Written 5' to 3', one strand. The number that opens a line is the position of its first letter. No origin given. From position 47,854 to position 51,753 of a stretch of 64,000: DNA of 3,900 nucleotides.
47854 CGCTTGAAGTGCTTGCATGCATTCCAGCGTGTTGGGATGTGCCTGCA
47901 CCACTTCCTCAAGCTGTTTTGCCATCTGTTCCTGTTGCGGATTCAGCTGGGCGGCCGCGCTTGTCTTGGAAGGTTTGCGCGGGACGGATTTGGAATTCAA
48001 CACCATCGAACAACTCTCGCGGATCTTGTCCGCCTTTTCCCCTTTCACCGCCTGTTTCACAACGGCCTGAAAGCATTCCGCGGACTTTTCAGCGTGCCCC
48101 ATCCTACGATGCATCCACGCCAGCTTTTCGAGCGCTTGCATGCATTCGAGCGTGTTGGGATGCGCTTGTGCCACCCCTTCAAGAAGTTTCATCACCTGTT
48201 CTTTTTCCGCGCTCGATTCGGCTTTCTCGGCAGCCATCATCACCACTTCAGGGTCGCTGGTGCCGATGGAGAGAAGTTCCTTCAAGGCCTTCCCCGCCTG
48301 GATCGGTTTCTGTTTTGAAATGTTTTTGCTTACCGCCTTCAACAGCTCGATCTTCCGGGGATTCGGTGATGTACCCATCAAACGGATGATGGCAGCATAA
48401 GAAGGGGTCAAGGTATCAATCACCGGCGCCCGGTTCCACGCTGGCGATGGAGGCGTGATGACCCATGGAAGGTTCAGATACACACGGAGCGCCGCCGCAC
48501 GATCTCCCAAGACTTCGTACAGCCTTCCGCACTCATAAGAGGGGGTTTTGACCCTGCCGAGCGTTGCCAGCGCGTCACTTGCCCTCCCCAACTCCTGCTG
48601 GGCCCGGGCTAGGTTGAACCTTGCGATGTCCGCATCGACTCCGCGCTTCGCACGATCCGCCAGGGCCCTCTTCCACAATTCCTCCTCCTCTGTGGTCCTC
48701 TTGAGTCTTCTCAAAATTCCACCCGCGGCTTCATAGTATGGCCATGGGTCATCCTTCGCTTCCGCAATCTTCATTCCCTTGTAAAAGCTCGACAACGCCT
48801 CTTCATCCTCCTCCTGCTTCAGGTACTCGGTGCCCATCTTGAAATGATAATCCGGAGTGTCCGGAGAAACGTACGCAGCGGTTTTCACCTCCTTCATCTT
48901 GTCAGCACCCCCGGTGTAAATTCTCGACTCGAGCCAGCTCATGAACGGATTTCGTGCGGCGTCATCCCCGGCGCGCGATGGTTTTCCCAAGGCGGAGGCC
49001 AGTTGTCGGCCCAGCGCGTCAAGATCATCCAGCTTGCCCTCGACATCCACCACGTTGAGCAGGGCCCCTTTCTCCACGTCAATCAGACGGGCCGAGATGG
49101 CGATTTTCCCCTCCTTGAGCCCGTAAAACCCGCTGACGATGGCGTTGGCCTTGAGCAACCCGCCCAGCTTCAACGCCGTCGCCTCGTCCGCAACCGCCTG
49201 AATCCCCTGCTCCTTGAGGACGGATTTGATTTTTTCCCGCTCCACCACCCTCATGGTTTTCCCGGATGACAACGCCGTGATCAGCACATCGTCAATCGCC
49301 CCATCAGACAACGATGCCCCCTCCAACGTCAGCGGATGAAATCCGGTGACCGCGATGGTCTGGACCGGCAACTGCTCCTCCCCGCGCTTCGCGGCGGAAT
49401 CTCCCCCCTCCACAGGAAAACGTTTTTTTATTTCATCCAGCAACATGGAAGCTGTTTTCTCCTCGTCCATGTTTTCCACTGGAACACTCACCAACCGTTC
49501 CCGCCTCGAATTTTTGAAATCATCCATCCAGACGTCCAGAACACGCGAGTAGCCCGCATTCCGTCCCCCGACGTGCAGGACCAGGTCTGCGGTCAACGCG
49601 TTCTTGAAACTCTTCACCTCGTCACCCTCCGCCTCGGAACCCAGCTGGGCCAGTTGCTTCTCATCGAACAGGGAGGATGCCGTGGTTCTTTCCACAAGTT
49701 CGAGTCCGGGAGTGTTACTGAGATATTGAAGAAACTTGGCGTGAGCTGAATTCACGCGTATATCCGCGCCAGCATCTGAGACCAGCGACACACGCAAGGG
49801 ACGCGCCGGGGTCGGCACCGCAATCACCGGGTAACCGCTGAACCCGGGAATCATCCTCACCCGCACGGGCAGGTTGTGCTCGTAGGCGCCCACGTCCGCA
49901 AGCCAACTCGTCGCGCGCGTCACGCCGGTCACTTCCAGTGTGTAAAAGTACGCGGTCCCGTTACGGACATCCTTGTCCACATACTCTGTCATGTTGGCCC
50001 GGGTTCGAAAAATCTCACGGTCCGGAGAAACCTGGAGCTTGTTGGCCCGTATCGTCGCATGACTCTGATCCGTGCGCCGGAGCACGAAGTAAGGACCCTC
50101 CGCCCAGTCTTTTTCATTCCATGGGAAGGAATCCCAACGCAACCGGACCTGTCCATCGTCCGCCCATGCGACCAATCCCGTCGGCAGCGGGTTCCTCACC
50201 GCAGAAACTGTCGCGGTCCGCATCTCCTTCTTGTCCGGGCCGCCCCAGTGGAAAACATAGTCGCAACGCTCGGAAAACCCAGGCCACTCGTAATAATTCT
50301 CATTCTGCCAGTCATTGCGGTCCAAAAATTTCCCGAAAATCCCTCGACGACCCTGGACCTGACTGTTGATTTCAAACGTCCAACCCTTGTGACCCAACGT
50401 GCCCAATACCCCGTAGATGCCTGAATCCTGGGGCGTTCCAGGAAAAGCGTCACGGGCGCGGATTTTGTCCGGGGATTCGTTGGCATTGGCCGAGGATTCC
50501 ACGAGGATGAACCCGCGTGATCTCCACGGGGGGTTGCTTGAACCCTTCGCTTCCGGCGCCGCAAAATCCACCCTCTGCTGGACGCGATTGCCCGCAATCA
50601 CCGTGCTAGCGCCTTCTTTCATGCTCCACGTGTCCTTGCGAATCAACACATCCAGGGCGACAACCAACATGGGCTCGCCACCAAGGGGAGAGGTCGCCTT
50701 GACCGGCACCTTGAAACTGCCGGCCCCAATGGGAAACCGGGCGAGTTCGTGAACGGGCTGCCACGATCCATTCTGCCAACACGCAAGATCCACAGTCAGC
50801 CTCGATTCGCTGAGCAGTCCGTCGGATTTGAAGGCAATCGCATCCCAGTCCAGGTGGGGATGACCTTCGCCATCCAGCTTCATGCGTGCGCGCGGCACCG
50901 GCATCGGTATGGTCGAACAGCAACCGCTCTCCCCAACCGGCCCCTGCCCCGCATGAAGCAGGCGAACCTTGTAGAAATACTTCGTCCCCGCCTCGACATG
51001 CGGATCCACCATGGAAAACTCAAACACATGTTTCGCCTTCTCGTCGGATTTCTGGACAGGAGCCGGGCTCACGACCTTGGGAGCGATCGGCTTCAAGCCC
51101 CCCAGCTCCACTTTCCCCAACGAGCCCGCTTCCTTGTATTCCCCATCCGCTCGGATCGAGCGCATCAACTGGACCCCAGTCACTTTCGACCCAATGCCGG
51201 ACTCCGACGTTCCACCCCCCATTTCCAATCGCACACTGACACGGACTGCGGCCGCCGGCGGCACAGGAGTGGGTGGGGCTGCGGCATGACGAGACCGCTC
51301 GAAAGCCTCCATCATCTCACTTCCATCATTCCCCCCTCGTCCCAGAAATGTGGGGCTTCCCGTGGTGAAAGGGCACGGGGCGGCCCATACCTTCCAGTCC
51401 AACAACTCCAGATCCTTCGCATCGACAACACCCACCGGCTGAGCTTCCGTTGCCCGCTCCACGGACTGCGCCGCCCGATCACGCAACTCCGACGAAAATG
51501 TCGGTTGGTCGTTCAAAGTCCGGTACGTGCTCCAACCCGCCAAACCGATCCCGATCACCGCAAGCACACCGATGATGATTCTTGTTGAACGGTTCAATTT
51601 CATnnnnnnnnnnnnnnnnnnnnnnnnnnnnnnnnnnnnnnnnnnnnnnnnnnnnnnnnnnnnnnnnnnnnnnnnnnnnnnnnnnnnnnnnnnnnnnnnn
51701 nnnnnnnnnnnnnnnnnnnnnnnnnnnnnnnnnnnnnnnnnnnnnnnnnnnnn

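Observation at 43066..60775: ECF sigma/anti-sigma-headed ~17.7 kb co-directional cluster of secreted ankyrin-repeat, CsgG-like-domain and thioredoxin-like proteins, including a 2391-aa giant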

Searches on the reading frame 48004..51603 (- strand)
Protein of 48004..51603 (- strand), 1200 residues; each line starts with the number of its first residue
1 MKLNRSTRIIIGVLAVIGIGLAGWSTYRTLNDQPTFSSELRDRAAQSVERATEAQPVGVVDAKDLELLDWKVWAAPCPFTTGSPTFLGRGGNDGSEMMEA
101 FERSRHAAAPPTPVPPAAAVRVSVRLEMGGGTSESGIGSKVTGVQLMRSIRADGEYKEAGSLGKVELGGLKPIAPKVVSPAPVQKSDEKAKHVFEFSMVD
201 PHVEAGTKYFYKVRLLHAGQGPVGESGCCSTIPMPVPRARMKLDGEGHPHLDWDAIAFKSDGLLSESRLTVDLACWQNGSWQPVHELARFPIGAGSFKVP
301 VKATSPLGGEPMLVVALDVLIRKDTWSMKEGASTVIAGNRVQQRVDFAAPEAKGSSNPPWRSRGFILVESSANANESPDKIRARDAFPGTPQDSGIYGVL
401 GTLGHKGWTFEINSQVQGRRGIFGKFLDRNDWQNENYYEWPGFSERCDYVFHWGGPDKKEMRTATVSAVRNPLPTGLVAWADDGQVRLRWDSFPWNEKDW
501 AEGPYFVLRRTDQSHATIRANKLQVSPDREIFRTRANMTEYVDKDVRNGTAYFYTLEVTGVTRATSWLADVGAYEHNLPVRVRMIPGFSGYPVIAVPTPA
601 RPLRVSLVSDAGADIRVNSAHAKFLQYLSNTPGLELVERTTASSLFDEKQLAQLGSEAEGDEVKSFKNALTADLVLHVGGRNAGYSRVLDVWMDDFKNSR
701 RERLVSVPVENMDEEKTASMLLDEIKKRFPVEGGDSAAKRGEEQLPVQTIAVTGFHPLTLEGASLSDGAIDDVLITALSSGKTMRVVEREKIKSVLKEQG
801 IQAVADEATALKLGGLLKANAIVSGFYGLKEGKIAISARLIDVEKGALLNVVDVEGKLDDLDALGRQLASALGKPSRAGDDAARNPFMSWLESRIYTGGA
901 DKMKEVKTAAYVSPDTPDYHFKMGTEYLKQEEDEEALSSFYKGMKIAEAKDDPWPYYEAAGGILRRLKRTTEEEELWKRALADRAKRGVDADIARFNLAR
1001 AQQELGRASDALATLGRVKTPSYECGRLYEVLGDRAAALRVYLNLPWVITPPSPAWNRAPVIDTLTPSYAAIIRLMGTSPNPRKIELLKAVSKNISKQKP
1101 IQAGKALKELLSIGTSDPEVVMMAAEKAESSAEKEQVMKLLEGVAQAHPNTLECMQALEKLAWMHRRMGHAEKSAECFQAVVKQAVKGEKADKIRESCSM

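Call 69: search_protein_representatives(protein=window:48004-51603:-)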
Query: 1200 residues. Proteins with E-value up to 0.001 (for the whole library): 1441; up to 1e-10: 70; up to 1e-30: 38. The best 150 are listed.
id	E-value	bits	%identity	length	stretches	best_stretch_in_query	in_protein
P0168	0.0e+00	2789.7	97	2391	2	1-1200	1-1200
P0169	1.2e-202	692.3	39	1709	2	110-898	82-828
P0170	2.7e-193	661.4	37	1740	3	439-1024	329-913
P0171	3.4e-182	624.6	38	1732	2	437-1199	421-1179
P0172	4.3e-173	594.4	35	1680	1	119-1197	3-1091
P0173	9.6e-156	537.0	34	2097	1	9-1198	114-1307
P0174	1.7e-144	499.7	42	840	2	436-851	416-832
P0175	7.9e-143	494.2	33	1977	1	55-1198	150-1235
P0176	1.6e-127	443.5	33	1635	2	460-1196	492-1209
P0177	2.7e-111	389.8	39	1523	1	462-1116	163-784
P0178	6.1e-109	382.0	30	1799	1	67-1199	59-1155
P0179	4.3e-95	336.1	30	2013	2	467-1185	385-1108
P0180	1.4e-94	334.4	31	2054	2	462-1181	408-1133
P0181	2.4e-94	333.6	31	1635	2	430-1176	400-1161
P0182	6.1e-91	322.4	30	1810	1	105-1188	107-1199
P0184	2.3e-82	293.9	30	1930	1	60-1046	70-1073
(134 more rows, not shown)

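Call 70: search_protein_families(library=pfam, proteins=[P0169, P0173, P0175, P0179, P0184], max_evalue=0.001)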
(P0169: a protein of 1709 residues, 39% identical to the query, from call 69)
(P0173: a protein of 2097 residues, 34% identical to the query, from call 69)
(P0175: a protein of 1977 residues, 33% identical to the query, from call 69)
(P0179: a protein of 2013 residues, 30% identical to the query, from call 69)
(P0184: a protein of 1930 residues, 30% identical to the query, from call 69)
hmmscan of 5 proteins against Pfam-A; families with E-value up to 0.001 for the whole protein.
P0169 (1709 aa): 6 families
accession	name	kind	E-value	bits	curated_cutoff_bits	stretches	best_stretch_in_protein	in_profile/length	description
PF13646.12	HEAT_2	-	2e-23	82.9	27.7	2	1409-1492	1-83/88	HEAT repeats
PF03130.22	HEAT_PBS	-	3e-10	40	20.9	0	1518-1541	1-24/27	PBS lyase HEAT-like repeat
PF13360.13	PQQ_2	-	1.9e-05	24.9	27.6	1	1175-1305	27-142/233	Outer membrane protein assembly factor BamB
PF03783.19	CsgG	-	6.5e-05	22.8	20.8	1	684-755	23-96/210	Curli production assembly/transport component CsgG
PF13174.12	TPR_6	-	0.00054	20.9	26.3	0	952-973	2-23/33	Tetratricopeptide repeat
PF13176.12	TPR_7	-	0.0007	19.9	27.9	0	982-1006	4-30/36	Tetratricopeptide repeat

P0173 (2097 aa): 17 families
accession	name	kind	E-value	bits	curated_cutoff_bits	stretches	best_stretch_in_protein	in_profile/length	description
PF12796.13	Ank_2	-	5.8e-31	107.3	27.3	3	2012-2094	4-83/90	Ankyrin repeats (3 copies)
PF00023.36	Ank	-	1.9e-29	100.5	21.1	2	1939-1968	2-31/33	Ankyrin repeat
PF13637.12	Ank_4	-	9.6e-23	80.2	22.7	3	1943-1993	1-50/50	Ankyrin repeats (many copies)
PF13606.12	Ank_3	-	1.6e-21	74.2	22.3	1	1939-1967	2-30/30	Ankyrin repeat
PF13646.12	HEAT_2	-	1.6e-17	64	27.7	3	1618-1703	2-87/88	HEAT repeats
PF13857.12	Ank_5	-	1.9e-12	47.7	27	0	2002-2042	13-53/56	Ankyrin repeats (many copies)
PF13432.12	TPR_16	-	6.2e-09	36.6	32.7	0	1073-1125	2-50/65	Tetratricopeptide repeat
PF13424.12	TPR_12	-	7.7e-07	29.7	30.1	0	1072-1130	7-69/77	Tetratricopeptide repeat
PF07719.23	TPR_2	-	1e-06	28.8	27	0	1069-1096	2-29/34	Tetratricopeptide repeat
PF13360.13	PQQ_2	-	1.1e-06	28.9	27.6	1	1354-1491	3-143/233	Outer membrane protein assembly factor BamB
PF13181.12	TPR_8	-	3e-06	27.4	25.7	0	1069-1096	2-29/34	Tetratricopeptide repeat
PF03783.19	CsgG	-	2.2e-05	24.3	20.8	0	888-940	43-96/210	Curli production assembly/transport component CsgG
PF00515.34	TPR_1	-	6.9e-05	22.9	27.8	0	1071-1096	4-29/34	Tetratricopeptide repeat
PF17680.6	FlgO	-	0.00017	21.9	22.6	0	928-965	82-119/130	FlgO protein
PF13174.12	TPR_6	-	0.00018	22.4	26.3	0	1266-1291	2-27/33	Tetratricopeptide repeat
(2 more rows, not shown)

P0175 (1977 aa): 17 families
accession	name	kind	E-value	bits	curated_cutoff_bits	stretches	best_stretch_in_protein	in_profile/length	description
PF12796.13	Ank_2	-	4.3e-34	117.4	27.3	3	1785-1882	1-90/90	Ankyrin repeats (3 copies)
PF00023.36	Ank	-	3.2e-26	90.4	21.1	3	1918-1949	2-33/33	Ankyrin repeat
PF13606.12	Ank_3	-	4.6e-22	75.9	22.3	0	1851-1880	1-30/30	Ankyrin repeat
PF13637.12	Ank_4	-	1.2e-20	73.5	22.7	3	1824-1872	3-50/50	Ankyrin repeats (many copies)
PF13857.12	Ank_5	-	8.1e-15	55.2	27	1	1904-1958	1-56/56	Ankyrin repeats (many copies)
PF13646.12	HEAT_2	-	3.1e-10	40.6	27.7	1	1526-1606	2-84/88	HEAT repeats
PF02985.28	HEAT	-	7.4e-06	26.2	23.5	0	1524-1551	1-28/31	HEAT repeat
PF13431.12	TPR_17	-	3e-05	24.4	24.4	0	962-992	3-33/34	Tetratricopeptide repeat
PF13428.12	TPR_14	-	6.6e-05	23.7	23.5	0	975-1013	4-42/44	Tetratricopeptide repeat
PF13424.12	TPR_12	-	9.5e-05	23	30.1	0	1170-1217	22-70/77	Tetratricopeptide repeat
PF13360.13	PQQ_2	-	0.00012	22.3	27.6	0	1264-1358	73-143/233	Outer membrane protein assembly factor BamB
PF07719.23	TPR_2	-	0.00027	21.3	27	0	975-999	4-28/34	Tetratricopeptide repeat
PF13176.12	TPR_7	-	0.00028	21.2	27.9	0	975-1007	2-34/36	Tetratricopeptide repeat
PF12773.13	DZR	-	0.00056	20.5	27.3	0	6-33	14-33/45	Double zinc ribbon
PF03783.19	CsgG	-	0.00063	19.6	20.8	0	825-880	40-96/210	Curli production assembly/transport component CsgG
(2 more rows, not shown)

P0179 (2013 aa): 11 families
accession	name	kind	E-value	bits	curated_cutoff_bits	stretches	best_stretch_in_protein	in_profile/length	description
PF12796.13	Ank_2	-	1.1e-45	154.5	27.3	5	1900-1985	6-88/90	Ankyrin repeats (3 copies)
PF00023.36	Ank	-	2.2e-38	128.6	21.1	3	1860-1888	4-32/33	Ankyrin repeat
PF13637.12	Ank_4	-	3.6e-29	100.6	22.7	3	1935-1977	8-50/50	Ankyrin repeats (many copies)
PF13606.12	Ank_3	-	3.4e-26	88.5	22.3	0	1957-1984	2-29/30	Ankyrin repeat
PF13857.12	Ank_5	-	2.4e-20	72.8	27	1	1741-1792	1-53/56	Ankyrin repeats (many copies)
PF13646.12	HEAT_2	-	5.5e-16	59.1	27.7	1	1438-1516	8-86/88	HEAT repeats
PF24521.3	Ank_KRIT1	-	4.6e-09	36.6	80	1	1822-1882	47-109/149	KRIT1 ankyrin-repeats domain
PF13360.13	PQQ_2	-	1.1e-07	32.2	27.6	1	1153-1278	32-150/233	Outer membrane protein assembly factor BamB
PF02985.28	HEAT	-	4.3e-05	23.8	23.5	0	1431-1458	1-28/31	HEAT repeat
PF07719.23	TPR_2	-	0.00014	22.2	27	0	951-974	5-28/34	Tetratricopeptide repeat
PF03783.19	CsgG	-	0.00025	20.9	20.8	0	683-741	37-96/210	Curli production assembly/transport component CsgG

P0184 (1930 aa): 3 families
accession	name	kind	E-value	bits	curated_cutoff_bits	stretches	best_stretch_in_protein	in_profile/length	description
PF03783.19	CsgG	-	6.3e-10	39.1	20.8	1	783-844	35-96/210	Curli production assembly/transport component CsgG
PF13360.13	PQQ_2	-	3.9e-05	23.9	27.6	1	1369-1442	26-96/233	Outer membrane protein assembly factor BamB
PF03130.22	HEAT_PBS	-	5.4e-05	23.8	20.9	0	1841-1860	5-24/27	PBS lyase HEAT-like repeat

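Call 71: find_encoding_contigs(protein=P0173, flank=10000, max_places=2)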
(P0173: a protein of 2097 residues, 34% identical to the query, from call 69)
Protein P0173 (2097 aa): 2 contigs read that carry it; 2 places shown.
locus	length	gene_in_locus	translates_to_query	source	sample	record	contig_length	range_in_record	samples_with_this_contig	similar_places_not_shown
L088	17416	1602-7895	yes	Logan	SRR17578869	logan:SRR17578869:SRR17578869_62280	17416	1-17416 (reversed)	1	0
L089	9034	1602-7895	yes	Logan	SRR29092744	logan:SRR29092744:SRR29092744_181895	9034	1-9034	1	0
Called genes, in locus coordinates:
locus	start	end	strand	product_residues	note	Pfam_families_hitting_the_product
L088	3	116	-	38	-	?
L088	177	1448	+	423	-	PF07690:MFS_1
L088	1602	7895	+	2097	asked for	PF07719:TPR_2 (faint), PF13360:PQQ_2 (weak), PF13646:HEAT_2, PF12796:Ank_2 (weak), PF00023:Ank (weak), PF13637:Ank_4, PF12796:Ank_2, PF13637:Ank_4 (weak), +5 more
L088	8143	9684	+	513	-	PF02638:GHL10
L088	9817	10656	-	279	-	PF00795:CN_hydrolase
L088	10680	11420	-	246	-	PF05721:PhyH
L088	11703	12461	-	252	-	PF04909:Amidohydro_2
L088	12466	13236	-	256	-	PF04909:Amidohydro_2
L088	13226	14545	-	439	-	PF00202:Aminotran_3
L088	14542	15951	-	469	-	PF00392:GntR, PF01547:SBP_bac_1, PF13416:SBP_bac_8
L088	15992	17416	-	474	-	?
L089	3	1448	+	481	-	?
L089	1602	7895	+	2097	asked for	PF07719:TPR_2 (faint), PF13360:PQQ_2 (weak), PF13646:HEAT_2, PF12796:Ank_2 (weak), PF00023:Ank (weak), PF13637:Ank_4, PF12796:Ank_2, PF13637:Ank_4 (weak), +5 more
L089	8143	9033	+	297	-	?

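Call 72: find_encoding_contigs(protein=P0169, flank=10000, max_places=2)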
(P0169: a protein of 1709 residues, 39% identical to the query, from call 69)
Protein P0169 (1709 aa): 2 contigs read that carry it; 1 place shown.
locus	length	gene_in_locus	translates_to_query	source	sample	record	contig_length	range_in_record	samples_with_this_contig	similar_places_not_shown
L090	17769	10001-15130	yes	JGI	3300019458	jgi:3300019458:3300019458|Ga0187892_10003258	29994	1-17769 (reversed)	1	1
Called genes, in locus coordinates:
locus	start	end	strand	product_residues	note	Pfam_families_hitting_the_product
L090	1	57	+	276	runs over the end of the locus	PF03783:CsgG, PF07719:TPR_2 (faint)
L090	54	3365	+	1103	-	-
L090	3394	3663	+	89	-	-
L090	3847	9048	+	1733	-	PF02985:HEAT (faint), PF03783:CsgG (weak), PF13360:PQQ_2, PF13646:HEAT_2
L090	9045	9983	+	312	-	-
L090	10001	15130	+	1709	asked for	PF13360:PQQ_2 (faint), PF03130:HEAT_PBS (faint), PF13646:HEAT_2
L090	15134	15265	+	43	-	-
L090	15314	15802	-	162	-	PF01252:Peptidase_A8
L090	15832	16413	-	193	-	PF01258:zf-dskA_traR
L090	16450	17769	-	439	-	?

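Call 73: find_encoding_contigs(protein=P0175, flank=10000, max_places=2)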
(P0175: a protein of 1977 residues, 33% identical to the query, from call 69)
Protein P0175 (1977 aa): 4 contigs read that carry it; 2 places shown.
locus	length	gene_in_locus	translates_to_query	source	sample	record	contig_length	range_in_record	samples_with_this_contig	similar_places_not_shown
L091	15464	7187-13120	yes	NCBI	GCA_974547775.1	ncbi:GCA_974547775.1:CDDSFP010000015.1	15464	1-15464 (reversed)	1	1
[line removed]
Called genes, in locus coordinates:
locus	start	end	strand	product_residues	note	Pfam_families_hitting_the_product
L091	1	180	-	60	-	?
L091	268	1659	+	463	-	-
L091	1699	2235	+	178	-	-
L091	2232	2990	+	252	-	-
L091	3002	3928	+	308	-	PF03783:CsgG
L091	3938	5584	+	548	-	-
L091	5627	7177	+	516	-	-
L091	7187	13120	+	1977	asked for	PF13646:HEAT_2, PF12796:Ank_2, PF00023:Ank (weak), PF12796:Ank_2, PF13637:Ank_4, PF12796:Ank_2, PF13857:Ank_5 (weak), PF00023:Ank (weak), +2 more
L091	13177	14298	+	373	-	PF02073:Peptidase_M29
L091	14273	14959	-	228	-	PF02698:DUF218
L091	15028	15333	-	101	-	PF04828:GFA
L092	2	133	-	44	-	?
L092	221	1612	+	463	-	-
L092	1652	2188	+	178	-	-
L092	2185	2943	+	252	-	-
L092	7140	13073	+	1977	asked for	PF13646:HEAT_2, PF12796:Ank_2, PF00023:Ank (weak), PF12796:Ank_2, PF13637:Ank_4, PF12796:Ank_2, PF13857:Ank_5 (weak), PF00023:Ank (weak), +2 more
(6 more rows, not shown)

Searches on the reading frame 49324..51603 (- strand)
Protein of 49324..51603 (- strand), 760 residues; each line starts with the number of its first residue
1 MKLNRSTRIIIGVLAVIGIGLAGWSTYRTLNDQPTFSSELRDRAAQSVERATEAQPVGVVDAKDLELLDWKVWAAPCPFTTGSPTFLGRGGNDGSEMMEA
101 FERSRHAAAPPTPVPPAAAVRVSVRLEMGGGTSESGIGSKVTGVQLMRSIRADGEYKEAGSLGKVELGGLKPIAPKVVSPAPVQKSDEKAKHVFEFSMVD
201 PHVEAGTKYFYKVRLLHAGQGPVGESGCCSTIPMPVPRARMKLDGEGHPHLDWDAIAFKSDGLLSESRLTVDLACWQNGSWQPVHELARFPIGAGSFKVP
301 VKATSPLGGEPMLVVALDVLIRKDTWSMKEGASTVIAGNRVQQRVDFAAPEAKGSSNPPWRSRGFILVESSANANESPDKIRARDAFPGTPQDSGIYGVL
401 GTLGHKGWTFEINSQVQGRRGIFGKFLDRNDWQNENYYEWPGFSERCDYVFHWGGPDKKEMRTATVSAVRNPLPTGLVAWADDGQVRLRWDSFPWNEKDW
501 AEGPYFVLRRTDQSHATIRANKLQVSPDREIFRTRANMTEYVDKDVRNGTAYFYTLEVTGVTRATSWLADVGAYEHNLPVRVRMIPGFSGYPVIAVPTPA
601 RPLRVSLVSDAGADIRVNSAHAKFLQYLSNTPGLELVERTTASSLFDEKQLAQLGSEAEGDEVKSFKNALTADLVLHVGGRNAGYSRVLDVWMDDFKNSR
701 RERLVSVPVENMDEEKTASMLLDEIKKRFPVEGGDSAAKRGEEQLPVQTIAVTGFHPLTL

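Call 81: search_protein_families(library=pfam, proteins=[window:49324-51603:-], max_evalue=1)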
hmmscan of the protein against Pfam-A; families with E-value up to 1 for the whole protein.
window:49324-51603:- (760 aa): 0 families
